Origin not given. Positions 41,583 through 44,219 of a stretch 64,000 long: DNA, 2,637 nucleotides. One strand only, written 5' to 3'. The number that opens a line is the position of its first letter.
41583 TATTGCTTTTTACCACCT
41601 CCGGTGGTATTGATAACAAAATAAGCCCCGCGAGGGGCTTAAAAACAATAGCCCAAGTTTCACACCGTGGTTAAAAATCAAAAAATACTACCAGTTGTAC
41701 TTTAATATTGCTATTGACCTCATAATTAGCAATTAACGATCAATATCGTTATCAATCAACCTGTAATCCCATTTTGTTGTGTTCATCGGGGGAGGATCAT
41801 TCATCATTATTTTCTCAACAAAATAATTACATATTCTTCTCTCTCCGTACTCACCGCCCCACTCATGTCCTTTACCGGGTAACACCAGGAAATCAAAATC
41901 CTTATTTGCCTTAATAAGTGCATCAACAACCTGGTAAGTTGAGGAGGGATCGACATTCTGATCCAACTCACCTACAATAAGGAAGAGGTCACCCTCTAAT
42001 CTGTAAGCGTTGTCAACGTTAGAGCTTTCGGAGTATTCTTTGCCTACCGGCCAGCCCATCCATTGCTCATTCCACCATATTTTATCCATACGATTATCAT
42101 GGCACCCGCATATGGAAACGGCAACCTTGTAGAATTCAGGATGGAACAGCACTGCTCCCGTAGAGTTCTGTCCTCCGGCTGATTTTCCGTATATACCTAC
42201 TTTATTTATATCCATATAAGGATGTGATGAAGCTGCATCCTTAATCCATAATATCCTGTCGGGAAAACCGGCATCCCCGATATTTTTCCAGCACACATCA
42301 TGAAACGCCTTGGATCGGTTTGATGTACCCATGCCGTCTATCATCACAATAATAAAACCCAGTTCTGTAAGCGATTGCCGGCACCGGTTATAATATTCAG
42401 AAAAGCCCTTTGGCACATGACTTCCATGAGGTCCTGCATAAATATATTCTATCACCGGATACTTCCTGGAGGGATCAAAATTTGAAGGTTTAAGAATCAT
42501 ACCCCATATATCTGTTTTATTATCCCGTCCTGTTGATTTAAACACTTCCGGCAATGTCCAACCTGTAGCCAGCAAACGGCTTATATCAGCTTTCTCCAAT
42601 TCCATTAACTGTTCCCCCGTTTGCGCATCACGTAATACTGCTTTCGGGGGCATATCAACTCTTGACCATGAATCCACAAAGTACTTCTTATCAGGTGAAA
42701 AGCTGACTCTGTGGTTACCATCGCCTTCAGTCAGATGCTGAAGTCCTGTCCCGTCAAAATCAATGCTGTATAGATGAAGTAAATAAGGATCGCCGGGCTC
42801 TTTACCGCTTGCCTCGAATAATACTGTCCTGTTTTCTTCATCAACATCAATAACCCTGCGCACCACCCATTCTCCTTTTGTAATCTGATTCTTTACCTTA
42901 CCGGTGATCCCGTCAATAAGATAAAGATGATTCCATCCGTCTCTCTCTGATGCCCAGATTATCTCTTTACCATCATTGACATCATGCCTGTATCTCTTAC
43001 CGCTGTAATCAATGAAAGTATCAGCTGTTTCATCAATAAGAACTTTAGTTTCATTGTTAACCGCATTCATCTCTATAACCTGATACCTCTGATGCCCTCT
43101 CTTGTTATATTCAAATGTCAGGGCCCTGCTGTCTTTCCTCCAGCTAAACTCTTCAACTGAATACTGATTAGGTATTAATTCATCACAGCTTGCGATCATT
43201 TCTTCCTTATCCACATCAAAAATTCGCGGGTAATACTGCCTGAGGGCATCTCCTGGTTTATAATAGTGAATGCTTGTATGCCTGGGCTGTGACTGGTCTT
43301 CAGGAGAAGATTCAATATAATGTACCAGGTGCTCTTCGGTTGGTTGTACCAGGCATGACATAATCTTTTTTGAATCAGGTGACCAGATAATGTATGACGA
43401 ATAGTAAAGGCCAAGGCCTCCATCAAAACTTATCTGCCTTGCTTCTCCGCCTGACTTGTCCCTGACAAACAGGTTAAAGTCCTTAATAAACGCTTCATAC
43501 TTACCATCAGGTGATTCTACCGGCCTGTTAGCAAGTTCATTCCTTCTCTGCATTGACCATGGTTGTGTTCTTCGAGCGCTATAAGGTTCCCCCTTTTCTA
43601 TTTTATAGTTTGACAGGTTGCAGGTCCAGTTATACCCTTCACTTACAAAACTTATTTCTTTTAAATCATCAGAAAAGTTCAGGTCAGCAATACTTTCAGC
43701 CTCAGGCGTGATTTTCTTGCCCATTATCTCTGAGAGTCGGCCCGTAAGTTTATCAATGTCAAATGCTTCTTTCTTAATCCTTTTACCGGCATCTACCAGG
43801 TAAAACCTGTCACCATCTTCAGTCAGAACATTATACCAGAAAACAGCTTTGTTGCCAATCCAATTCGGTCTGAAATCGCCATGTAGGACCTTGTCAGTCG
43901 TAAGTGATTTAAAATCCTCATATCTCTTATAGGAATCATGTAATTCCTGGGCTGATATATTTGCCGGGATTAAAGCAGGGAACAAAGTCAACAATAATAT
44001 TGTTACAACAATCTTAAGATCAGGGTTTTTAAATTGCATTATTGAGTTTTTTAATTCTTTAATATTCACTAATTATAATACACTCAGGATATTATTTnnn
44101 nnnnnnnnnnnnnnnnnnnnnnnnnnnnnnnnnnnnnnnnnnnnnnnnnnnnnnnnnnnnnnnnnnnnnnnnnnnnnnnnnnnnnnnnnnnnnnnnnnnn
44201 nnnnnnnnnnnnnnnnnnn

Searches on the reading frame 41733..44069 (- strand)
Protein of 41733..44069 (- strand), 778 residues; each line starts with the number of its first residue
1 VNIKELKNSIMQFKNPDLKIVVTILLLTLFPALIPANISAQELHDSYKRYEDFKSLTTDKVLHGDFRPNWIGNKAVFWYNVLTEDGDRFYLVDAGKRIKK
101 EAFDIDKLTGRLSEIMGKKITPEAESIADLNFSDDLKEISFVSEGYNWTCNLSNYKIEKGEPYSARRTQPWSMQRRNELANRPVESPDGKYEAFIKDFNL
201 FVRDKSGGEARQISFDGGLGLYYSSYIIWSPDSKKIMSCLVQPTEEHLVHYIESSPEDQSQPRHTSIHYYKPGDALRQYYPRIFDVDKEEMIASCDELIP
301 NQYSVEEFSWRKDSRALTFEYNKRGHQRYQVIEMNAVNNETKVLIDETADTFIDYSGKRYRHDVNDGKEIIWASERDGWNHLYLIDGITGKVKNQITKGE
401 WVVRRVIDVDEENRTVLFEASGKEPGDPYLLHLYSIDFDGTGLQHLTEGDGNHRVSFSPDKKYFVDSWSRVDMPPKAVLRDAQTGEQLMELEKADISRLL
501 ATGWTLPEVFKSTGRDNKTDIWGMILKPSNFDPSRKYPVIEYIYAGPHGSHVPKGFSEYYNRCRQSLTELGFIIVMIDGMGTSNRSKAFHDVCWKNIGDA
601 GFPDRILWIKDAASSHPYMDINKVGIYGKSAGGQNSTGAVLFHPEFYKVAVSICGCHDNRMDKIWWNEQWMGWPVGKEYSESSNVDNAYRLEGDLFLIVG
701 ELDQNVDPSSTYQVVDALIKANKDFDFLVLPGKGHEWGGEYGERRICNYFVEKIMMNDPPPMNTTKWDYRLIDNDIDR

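Call 14: search_protein_families(library=pfam, proteins=[window:41733-44069:-])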
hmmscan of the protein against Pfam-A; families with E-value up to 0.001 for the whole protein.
window:41733-44069:- (778 aa): 4 families
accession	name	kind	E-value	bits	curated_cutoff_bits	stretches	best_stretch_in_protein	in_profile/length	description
PF00930.27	DPPIV_N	-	9e-53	179.7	22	1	168-475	33-354/354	Dipeptidyl peptidase IV (DPP IV) N-terminal region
PF00326.27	Peptidase_S9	-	6.3e-42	143.9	22.6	1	565-739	8-189/213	Prolyl oligopeptidase family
PF07676.18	PD40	-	1.4e-05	25.3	20.9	0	365-378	18-32/38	WD40-like Beta Propeller Repeat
PF02129.25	Peptidase_S15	-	3.2e-05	24.2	23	1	559-677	39-149/262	X-Pro dipeptidyl-peptidase (S15 family)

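Call 20: find_homologous_proteins(query=window:41733-44069:-, max_evalue=1e-100)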
Query window:41733-44069:- (778 aa): 5924 proteins with E <= 1e-100 among 8000 candidates; the best 120 are listed.
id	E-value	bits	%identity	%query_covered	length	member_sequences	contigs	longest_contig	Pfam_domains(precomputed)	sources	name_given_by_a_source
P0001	0.0e+0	1823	100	99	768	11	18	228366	PF00326.28,PF26549.1,PF00930.28,PF07676.19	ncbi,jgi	-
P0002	0.0e+0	1435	78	97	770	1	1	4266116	PF02129.25,PF00326.28,PF26549.1,PF00930.28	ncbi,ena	-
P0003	0.0e+0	1375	74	99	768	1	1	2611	PF02129.25,PF00326.28,PF26549.1,PF00930.28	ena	-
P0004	0.0e+0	1310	70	98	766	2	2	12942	PF02129.25,PF00326.28,PF26549.1,PF00930.28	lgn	-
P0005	0.0e+0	1280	70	97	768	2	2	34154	PF02129.25,PF00326.28,PF26549.1,PF00930.28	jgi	jgi:dipeptidyl aminopeptidase/acylaminoacyl peptidase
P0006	0.0e+0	1280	71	95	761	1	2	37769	PF02129.25,PF00326.28,PF26549.1,PF00930.28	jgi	jgi:dipeptidyl aminopeptidase/acylaminoacyl peptidase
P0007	0.0e+0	1277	68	100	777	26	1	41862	PF00326.28,PF00930.28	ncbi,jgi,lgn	-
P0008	0.0e+0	1271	69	97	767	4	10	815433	PF00326.28,PF26549.1,PF00930.28,PF07676.19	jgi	jgi:dipeptidyl aminopeptidase/acylaminoacyl peptidase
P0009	0.0e+0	1233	67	98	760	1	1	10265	PF00326.28,PF26549.1,PF00930.28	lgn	-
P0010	0.0e+0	1224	68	97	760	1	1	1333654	PF02129.25,PF00326.28,PF26549.1,PF00930.28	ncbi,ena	-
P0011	0.0e+0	1217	67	98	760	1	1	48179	PF02129.25,PF00326.28,PF26549.1,PF00930.28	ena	-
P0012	0.0e+0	1205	66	98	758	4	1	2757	PF00326.28,PF26549.1,PF00930.28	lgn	-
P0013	0.0e+0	1203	67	98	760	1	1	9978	PF02129.25,PF00326.28,PF26549.1,PF00930.28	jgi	-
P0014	0.0e+0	1199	67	98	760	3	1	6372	PF00326.28,PF26549.1,PF00930.28,PF07676.19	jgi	-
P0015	0.0e+0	1187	67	95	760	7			PF02129.25,PF00326.28,PF26549.1,PF00930.28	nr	nr:DPP IV N-terminal domain-containing protein [uncultured Carboxylicivirga sp.]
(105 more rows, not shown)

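Call 21: find_encoding_contigs(protein=P0001, flank=3000, max_places=10)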
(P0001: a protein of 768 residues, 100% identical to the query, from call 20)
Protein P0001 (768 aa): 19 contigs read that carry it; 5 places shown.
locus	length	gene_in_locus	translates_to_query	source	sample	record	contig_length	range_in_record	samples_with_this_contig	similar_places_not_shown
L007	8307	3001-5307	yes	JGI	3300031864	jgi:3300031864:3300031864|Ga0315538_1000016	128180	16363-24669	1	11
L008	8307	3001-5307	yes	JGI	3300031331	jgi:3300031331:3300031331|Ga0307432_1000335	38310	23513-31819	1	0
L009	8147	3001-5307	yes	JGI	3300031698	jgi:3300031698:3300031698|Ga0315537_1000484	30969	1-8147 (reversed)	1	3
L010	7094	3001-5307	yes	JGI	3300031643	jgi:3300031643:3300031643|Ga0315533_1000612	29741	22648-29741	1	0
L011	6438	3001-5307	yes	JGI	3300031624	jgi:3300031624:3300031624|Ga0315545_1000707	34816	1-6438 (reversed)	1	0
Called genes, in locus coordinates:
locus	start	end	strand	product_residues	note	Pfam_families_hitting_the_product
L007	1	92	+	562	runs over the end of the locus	PF01229:Glyco_hydro_39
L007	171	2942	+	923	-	PF18951:DUF5695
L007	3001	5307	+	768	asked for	PF00930:DPPIV_N, PF26549:Tricorn_N (faint), PF07676:PD40 (faint), PF00326:Peptidase_S9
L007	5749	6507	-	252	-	-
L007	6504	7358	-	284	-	PF07719:TPR_2 (faint), PF13424:TPR_12 (faint), PF00515:TPR_1 (faint)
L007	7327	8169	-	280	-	-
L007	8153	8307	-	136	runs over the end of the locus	PF01809:YidD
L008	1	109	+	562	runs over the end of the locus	PF01229:Glyco_hydro_39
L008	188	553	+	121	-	-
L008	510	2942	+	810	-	PF18951:DUF5695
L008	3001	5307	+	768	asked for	PF00930:DPPIV_N, PF26549:Tricorn_N (faint), PF07676:PD40 (faint), PF00326:Peptidase_S9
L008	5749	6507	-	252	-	-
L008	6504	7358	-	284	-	PF07719:TPR_2 (faint), PF13424:TPR_12 (faint), PF00515:TPR_1 (faint)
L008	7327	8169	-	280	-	-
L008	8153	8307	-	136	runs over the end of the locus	PF01809:YidD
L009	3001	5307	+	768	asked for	PF00930:DPPIV_N, PF26549:Tricorn_N (faint), PF07676:PD40 (faint), PF00326:Peptidase_S9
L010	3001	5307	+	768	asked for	PF00930:DPPIV_N, PF26549:Tricorn_N (faint), PF07676:PD40 (faint), PF00326:Peptidase_S9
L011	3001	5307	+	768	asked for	PF00930:DPPIV_N, PF26549:Tricorn_N (faint), PF07676:PD40 (faint), PF00326:Peptidase_S9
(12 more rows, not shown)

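Call 22: find_encoding_contigs(protein=P0002, flank=3000, max_places=3)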
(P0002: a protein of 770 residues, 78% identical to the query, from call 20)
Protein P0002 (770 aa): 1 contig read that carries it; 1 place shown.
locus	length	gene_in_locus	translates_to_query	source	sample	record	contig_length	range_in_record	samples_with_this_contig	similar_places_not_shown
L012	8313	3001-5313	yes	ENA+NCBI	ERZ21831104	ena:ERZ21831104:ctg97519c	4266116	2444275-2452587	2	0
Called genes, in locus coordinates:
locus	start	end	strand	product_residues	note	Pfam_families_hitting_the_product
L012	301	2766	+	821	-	PF02837:Glyco_hydro_2_N, PF13364:BetaGal_ABD2 (weak), PF22666:Glyco_hydro_2_N2, PF00703:Glyco_hydro_2, PF02836:Glyco_hydro_2_C, PF16355:DUF4982, PF18565:Glyco_hydro2_C5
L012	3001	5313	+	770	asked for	PF00930:DPPIV_N, PF26549:Tricorn_N (faint), PF02129:Peptidase_S15 (faint), PF00326:Peptidase_S9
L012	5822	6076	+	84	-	PF00076:RRM_1, PF13893:RRM_5 (faint)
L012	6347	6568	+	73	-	-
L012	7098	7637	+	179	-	PF13560:HTH_31, PF01381:HTH_3, PF12844:HTH_19 (weak), PF05899:Cupin_3 (weak), PF07883:Cupin_2, PF02311:AraC_binding (weak)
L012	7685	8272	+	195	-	PF04290:DctQ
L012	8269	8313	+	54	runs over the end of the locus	-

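Call 29: find_encoding_contigs(protein=P0005, flank=2500, max_places=2)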
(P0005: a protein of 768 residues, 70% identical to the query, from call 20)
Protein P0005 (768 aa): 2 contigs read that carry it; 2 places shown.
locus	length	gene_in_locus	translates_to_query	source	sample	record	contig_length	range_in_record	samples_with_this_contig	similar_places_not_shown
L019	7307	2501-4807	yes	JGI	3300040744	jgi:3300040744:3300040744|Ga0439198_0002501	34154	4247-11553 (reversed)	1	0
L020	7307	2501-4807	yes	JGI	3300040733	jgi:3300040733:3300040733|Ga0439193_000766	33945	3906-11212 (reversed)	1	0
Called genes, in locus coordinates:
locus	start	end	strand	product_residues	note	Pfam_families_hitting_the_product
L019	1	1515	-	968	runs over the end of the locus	PF07494:Reg_prop (faint), PF07495:Y_Y_Y, PF06580:His_kinase, PF02518:HATPase_c (weak)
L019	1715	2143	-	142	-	PF05036:SPOR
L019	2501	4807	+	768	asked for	PF00930:DPPIV_N, PF26549:Tricorn_N (faint), PF02129:Peptidase_S15 (weak), PF00326:Peptidase_S9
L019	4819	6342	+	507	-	-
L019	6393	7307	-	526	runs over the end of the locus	PF04389:Peptidase_M28, PF01546:Peptidase_M20 (weak)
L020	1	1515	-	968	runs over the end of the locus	PF07494:Reg_prop (faint), PF07495:Y_Y_Y, PF06580:His_kinase, PF02518:HATPase_c (weak)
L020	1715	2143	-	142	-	PF05036:SPOR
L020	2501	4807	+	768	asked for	PF00930:DPPIV_N, PF26549:Tricorn_N (faint), PF02129:Peptidase_S15 (weak), PF00326:Peptidase_S9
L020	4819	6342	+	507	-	-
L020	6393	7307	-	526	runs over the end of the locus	PF04389:Peptidase_M28, PF01546:Peptidase_M20 (weak)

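Call 30: find_encoding_contigs(protein=P0006, flank=2500, max_places=2)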
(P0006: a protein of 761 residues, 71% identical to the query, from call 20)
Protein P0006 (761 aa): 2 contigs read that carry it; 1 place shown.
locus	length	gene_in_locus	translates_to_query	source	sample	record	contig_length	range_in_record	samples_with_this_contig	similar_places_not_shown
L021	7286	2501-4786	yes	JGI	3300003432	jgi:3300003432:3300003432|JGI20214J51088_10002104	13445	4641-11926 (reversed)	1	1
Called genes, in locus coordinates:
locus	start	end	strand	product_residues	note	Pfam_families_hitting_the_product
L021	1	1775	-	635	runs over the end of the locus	PF12891:Glyco_hydro_44, PF18962:Por_Secre_tail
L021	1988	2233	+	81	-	-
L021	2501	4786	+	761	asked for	PF00930:DPPIV_N, PF26549:Tricorn_N (faint), PF02129:Peptidase_S15 (faint), PF00326:Peptidase_S9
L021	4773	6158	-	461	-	PF00144:Beta-lactamase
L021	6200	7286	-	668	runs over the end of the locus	PF00270:DEAD (faint), PF04851:ResIII, PF17757:UvrB_inter, PF27431:UvrB_3rd, PF00271:Helicase_C, PF12344:UvrB, PF02151:UVR (weak)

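Call 31: find_encoding_contigs(protein=P0008, flank=2500, max_places=2)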
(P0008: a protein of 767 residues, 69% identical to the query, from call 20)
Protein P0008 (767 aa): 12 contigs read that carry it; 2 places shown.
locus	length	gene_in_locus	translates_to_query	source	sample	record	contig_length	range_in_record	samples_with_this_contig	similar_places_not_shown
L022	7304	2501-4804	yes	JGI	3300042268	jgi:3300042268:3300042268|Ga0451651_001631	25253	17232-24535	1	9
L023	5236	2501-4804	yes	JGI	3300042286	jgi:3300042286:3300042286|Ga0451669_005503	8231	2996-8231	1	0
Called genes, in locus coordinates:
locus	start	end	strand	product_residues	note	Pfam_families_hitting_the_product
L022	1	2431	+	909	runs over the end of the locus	PF00326:Peptidase_S9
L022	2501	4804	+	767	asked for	PF26549:Tricorn_N (faint), PF00930:DPPIV_N, PF07676:PD40 (faint), PF00326:Peptidase_S9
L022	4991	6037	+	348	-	-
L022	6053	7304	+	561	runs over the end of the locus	PF18911:PKD_4, PF00801:PKD, PF18962:Por_Secre_tail (weak)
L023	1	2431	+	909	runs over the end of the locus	PF00326:Peptidase_S9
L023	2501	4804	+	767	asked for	PF26549:Tricorn_N (faint), PF00930:DPPIV_N, PF07676:PD40 (faint), PF00326:Peptidase_S9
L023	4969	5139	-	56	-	-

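Call 32: list_cluster_members(proteins=[P0001])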
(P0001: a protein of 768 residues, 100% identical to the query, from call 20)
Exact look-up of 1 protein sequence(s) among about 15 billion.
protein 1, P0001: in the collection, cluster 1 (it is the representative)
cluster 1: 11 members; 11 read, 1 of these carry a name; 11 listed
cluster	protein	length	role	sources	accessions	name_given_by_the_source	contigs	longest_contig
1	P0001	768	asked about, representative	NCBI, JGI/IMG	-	-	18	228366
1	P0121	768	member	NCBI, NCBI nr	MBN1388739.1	MAG: DPP IV N-terminal domain-containing protein [Bacteroidales bacterium] | DPP IV N-terminal domain-containing protein [Bacteroidales bacterium]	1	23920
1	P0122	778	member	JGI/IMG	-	-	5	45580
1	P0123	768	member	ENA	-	-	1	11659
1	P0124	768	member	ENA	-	-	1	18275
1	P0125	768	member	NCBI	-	-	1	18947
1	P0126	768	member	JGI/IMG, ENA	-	-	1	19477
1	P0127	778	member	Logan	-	-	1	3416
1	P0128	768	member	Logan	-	-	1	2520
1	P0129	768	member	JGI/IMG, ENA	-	-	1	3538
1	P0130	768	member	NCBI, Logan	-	-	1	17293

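Call 34: find_encoding_contigs(protein=P0121, flank=3000, max_places=2)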
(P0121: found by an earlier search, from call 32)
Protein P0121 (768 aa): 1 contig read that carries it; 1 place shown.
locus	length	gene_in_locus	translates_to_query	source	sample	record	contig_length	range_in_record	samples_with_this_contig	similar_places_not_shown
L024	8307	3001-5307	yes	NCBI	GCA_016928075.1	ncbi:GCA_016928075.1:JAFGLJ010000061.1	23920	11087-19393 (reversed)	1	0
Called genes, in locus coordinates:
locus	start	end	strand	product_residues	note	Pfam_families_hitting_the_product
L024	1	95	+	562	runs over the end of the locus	PF01229:Glyco_hydro_39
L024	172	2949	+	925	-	PF18951:DUF5695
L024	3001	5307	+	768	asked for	PF00930:DPPIV_N, PF26549:Tricorn_N (faint), PF00326:Peptidase_S9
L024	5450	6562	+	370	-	PF25581: (faint)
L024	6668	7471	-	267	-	-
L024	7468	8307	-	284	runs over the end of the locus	PF00515:TPR_1 (faint), PF07719:TPR_2 (faint), PF13181:TPR_8 (faint)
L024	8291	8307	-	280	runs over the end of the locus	-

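Call 38: find_encoding_contigs(protein=P0126, flank=3000, max_places=1)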
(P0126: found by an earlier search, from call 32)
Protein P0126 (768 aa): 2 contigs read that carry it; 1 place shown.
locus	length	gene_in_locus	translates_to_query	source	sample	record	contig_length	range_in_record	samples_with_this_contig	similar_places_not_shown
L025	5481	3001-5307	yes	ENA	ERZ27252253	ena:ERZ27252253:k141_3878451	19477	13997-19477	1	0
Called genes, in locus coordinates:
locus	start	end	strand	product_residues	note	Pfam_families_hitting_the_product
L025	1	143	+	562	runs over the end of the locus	PF01229:Glyco_hydro_39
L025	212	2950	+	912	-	PF18951:DUF5695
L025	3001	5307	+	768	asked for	PF00930:DPPIV_N, PF26549:Tricorn_N (faint), PF00326:Peptidase_S9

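Call 39: find_encoding_contigs(protein=P0125, flank=3000, max_places=1)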
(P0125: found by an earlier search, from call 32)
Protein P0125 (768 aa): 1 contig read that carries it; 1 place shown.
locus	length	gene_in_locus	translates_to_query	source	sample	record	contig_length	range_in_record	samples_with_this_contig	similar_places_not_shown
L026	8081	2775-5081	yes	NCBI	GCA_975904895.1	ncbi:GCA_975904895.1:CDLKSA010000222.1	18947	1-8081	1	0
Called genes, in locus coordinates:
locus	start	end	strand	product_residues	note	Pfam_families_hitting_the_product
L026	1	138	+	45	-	?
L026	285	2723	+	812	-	PF18951:DUF5695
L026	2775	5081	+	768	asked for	PF00930:DPPIV_N, PF26549:Tricorn_N (faint), PF02129:Peptidase_S15 (weak), PF00326:Peptidase_S9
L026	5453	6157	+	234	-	PF00072:Response_reg, PF04397:LytTR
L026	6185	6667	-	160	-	PF09345:SiaC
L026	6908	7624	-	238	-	PF01904:DUF72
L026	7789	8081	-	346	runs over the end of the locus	-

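Call 40: find_encoding_contigs(protein=P0130, flank=3000, max_places=1)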
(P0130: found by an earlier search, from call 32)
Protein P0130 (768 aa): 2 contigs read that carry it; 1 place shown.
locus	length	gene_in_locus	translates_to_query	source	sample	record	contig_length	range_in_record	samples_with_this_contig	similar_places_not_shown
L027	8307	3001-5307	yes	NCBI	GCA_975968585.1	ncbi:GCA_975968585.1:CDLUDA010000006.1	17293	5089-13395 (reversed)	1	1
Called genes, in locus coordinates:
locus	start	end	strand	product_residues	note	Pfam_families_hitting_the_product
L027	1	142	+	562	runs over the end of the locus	PF01229:Glyco_hydro_39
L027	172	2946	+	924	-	PF18951:DUF5695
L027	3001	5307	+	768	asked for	PF00930:DPPIV_N, PF26549:Tricorn_N (faint), PF00326:Peptidase_S9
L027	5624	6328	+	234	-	PF00072:Response_reg, PF04397:LytTR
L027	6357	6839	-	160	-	PF09345:SiaC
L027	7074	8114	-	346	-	-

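Call 58: find_encoding_contigs(protein=P0129, flank=3000, max_places=1)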
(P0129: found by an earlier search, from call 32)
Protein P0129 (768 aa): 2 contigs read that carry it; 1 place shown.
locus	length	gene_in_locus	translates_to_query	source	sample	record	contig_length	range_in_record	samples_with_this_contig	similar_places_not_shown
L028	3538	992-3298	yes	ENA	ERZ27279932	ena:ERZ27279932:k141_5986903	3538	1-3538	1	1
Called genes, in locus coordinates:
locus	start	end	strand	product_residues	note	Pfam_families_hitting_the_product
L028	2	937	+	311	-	?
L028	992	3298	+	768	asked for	PF00930:DPPIV_N, PF26549:Tricorn_N (faint), PF00326:Peptidase_S9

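Call 59: find_encoding_contigs(protein=P0124, flank=3000, max_places=1)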
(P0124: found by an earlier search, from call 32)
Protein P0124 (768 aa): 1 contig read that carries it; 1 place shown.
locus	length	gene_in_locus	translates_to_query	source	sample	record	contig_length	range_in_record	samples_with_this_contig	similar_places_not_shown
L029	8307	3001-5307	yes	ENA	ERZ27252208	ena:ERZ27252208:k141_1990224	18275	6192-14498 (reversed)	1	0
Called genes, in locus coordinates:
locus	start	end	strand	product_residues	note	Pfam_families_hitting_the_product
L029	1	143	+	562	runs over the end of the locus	PF01229:Glyco_hydro_39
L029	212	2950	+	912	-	PF18951:DUF5695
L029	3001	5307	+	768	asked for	PF00930:DPPIV_N, PF26549:Tricorn_N (faint), PF00326:Peptidase_S9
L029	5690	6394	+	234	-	PF00072:Response_reg, PF04397:LytTR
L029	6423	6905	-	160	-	PF09345:SiaC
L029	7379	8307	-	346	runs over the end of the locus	-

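Call 82: search_protein_families(library=pfam, proteins=[L024:5450-6562:+], max_evalue=0.01)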
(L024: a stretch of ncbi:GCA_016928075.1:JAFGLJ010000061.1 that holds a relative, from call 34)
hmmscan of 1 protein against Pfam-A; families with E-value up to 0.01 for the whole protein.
L024:5450-6562:+ (370 aa): 1 family
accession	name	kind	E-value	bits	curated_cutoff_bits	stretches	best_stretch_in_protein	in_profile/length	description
PF25581.1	AsqO_C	-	1.8e-05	25.2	27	1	226-281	3-59/131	AsqO-like, C-terminal domain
